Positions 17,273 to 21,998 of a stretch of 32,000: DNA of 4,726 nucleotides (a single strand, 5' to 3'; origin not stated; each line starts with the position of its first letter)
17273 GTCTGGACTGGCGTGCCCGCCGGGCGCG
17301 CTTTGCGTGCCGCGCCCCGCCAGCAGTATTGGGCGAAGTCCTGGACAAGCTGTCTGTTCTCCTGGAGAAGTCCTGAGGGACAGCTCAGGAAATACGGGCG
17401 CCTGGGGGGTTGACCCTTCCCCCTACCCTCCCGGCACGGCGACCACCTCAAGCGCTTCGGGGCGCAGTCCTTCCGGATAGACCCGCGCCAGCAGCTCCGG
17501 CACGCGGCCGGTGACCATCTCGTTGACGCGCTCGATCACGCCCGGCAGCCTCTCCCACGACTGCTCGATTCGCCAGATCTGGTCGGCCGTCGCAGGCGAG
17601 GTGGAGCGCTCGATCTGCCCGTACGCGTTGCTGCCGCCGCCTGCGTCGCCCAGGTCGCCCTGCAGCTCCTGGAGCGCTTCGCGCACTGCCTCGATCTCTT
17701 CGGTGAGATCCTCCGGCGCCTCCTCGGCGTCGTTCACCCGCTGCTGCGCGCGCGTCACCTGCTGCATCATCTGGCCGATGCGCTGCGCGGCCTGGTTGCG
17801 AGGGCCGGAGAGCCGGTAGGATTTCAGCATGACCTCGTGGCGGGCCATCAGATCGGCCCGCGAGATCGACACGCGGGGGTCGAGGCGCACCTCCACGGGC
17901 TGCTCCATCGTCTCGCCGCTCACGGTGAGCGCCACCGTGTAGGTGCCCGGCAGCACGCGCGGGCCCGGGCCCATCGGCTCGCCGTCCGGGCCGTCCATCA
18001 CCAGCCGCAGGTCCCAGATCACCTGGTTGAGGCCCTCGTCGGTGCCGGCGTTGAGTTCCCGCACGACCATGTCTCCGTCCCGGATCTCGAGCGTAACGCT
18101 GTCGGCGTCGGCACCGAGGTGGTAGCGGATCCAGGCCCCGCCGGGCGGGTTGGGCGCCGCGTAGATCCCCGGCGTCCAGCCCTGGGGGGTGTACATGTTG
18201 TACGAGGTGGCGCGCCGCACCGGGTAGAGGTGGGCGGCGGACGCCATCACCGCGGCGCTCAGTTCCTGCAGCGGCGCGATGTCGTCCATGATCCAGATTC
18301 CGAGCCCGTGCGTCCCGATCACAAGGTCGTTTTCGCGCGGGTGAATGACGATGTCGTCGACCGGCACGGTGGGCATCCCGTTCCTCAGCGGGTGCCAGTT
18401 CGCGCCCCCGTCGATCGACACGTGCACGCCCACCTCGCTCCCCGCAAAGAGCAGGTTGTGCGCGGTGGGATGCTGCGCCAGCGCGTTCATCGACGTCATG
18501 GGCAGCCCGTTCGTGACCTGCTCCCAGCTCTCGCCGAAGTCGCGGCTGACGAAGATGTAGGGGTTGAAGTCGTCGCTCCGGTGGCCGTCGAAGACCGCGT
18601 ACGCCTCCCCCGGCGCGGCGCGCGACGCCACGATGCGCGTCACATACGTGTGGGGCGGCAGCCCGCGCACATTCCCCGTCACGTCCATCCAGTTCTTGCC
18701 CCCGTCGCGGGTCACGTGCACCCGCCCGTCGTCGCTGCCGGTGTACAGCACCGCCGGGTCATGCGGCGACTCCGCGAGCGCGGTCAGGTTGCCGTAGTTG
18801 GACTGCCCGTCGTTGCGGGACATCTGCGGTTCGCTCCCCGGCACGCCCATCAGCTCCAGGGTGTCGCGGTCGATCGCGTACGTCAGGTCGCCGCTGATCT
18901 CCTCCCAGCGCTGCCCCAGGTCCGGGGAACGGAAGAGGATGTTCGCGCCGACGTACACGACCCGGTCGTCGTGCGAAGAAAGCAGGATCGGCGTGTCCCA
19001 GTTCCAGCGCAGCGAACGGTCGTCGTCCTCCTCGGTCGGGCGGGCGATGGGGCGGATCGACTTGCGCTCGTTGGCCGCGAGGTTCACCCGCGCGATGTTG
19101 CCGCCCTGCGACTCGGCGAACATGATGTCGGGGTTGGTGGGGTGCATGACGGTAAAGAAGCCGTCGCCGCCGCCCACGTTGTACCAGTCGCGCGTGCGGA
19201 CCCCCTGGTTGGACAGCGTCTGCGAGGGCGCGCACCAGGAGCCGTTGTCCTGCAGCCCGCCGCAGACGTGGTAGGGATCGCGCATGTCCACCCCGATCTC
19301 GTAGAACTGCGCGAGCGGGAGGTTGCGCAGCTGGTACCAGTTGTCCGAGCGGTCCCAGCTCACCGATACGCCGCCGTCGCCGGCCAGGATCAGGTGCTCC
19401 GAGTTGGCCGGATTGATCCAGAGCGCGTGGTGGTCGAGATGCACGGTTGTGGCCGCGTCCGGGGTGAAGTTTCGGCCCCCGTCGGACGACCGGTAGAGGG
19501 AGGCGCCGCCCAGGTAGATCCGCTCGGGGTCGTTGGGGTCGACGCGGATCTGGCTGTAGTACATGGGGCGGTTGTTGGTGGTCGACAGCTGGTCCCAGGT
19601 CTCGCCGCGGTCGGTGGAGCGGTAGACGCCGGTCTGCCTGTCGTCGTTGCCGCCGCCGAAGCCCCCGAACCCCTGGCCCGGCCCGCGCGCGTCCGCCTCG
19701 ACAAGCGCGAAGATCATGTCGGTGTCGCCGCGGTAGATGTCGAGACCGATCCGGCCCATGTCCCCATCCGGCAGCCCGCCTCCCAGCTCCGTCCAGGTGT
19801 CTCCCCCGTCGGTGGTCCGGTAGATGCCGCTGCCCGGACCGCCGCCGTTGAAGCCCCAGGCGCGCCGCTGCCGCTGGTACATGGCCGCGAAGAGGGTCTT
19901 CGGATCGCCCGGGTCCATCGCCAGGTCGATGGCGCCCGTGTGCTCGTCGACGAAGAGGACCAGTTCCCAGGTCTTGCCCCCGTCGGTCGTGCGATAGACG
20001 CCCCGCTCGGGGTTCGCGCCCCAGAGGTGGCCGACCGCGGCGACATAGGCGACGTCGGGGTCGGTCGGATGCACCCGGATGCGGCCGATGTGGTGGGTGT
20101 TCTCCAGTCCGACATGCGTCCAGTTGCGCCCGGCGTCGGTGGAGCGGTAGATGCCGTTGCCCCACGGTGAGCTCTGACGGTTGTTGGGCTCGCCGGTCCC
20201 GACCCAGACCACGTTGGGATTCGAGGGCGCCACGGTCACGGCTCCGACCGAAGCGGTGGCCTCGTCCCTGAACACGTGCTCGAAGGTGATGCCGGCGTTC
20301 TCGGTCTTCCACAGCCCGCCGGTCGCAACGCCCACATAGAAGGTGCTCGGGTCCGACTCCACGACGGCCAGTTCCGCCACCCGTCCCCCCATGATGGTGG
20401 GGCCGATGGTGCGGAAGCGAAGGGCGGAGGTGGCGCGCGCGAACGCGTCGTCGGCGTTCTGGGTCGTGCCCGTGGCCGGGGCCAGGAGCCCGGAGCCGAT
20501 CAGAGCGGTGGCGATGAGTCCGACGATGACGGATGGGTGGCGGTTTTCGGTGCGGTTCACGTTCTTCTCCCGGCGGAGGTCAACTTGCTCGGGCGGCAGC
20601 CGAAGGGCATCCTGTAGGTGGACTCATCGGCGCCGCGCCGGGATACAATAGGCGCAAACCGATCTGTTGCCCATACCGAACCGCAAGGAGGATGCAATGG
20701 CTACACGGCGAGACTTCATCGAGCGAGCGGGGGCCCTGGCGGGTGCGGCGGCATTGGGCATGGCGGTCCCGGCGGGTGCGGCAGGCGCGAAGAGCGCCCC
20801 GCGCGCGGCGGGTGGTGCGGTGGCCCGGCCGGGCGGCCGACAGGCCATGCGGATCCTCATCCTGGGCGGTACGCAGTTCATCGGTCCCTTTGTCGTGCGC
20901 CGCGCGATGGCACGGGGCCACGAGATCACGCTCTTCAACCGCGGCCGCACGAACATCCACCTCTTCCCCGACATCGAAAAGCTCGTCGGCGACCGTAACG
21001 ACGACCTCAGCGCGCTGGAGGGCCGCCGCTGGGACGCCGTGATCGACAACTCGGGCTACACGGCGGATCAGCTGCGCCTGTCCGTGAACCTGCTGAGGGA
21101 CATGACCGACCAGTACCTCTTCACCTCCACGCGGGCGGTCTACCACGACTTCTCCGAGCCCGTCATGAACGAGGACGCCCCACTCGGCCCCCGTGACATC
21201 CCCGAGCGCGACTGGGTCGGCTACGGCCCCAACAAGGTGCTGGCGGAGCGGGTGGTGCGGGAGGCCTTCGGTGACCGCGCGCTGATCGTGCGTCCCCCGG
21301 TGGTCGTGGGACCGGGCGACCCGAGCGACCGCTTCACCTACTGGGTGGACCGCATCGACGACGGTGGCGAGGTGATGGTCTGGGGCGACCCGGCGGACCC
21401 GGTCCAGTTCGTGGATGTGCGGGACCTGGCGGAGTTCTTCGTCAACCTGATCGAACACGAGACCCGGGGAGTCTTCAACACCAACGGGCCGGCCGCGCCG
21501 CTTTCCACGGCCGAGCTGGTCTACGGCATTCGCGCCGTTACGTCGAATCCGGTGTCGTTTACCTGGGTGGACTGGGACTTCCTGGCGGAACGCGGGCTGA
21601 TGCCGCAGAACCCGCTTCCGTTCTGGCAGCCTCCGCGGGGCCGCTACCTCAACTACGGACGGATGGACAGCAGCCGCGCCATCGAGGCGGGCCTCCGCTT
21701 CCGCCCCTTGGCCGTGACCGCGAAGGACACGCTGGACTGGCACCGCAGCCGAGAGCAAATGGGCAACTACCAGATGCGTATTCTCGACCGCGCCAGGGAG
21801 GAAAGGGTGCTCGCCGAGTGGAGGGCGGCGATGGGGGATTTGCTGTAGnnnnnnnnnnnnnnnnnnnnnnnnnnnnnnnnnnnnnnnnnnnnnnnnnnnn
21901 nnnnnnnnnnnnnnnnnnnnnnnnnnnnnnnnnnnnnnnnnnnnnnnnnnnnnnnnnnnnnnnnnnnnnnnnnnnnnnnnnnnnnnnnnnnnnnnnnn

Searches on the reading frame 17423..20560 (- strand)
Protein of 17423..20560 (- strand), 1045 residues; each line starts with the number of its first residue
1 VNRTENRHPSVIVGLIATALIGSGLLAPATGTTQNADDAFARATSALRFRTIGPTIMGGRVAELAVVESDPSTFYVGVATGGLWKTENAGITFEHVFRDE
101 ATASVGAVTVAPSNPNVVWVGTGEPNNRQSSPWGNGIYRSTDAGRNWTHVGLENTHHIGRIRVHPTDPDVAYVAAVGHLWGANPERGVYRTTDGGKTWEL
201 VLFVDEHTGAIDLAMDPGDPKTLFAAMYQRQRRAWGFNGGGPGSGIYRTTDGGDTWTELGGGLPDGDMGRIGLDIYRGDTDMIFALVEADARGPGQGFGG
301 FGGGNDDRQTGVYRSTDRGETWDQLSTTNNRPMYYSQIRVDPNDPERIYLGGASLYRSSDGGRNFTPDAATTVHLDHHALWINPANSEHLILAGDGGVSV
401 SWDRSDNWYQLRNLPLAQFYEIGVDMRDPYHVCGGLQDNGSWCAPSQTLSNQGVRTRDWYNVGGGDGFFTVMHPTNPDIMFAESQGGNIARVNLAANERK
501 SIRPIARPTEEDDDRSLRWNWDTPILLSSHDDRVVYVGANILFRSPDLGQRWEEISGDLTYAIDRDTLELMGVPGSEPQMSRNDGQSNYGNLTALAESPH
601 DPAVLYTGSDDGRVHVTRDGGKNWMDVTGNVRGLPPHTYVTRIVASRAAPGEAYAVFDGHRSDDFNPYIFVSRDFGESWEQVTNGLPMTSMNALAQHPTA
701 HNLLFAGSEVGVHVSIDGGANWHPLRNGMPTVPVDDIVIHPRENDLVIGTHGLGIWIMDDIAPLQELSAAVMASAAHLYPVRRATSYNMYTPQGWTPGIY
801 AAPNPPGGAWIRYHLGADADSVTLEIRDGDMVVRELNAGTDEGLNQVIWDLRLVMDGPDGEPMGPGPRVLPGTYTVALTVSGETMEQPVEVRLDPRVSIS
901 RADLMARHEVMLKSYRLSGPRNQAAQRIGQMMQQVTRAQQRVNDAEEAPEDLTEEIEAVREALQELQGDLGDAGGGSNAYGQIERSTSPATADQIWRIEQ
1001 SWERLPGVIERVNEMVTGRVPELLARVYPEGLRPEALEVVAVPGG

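Call 58: search_protein_families(library=pfam, proteins=[window:17423-20560:-], max_evalue=0.0001)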
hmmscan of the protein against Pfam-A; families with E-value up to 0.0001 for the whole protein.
window:17423-20560:- (1045 aa): 5 families
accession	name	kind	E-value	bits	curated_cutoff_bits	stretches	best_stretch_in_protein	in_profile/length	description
PF15902.12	Sortilin-Vps10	-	6.1e-32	111.4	33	3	137-259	3-112/446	Sortilin, neurotensin receptor 3,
PF02012.26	BNR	-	4.6e-15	53.5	27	0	189-200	1-12/12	BNR/Asp-box repeat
PF15899.11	BNR_6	-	7.6e-11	41.4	27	0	669-682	1-14/14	BNR-Asp box repeat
PF13088.12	BNR_2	-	5.4e-06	26.4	31.4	0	107-341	55-270/277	BNR repeat-like domain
PF14870.12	PSII_BNR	-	1.8e-05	24.6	27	0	139-211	86-148/303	Photosynthesis system II assembly factor YCF48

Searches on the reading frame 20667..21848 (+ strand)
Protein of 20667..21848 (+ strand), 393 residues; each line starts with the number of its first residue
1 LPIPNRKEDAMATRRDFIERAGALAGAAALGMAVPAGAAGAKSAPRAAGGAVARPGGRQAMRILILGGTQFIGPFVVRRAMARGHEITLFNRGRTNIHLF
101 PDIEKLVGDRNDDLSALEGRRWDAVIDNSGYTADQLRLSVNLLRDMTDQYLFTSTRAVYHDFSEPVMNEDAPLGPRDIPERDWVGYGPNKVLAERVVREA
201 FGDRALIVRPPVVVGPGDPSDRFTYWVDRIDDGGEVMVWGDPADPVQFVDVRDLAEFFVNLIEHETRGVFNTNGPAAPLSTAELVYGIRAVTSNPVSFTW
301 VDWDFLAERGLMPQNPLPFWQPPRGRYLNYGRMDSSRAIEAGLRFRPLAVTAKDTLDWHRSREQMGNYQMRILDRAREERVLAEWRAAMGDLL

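Call 58: search_protein_families(library=pfam, proteins=[window:20667-21848:+], max_evalue=0.0001)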
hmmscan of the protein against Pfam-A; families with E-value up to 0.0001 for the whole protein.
window:20667-21848:+ (393 aa): 1 family
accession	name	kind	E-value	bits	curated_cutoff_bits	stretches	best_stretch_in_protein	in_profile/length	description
PF01370.27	Epimerase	-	3.4e-19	69.6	20.9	1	63-270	1-237/240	NAD dependent epimerase/dehydratase family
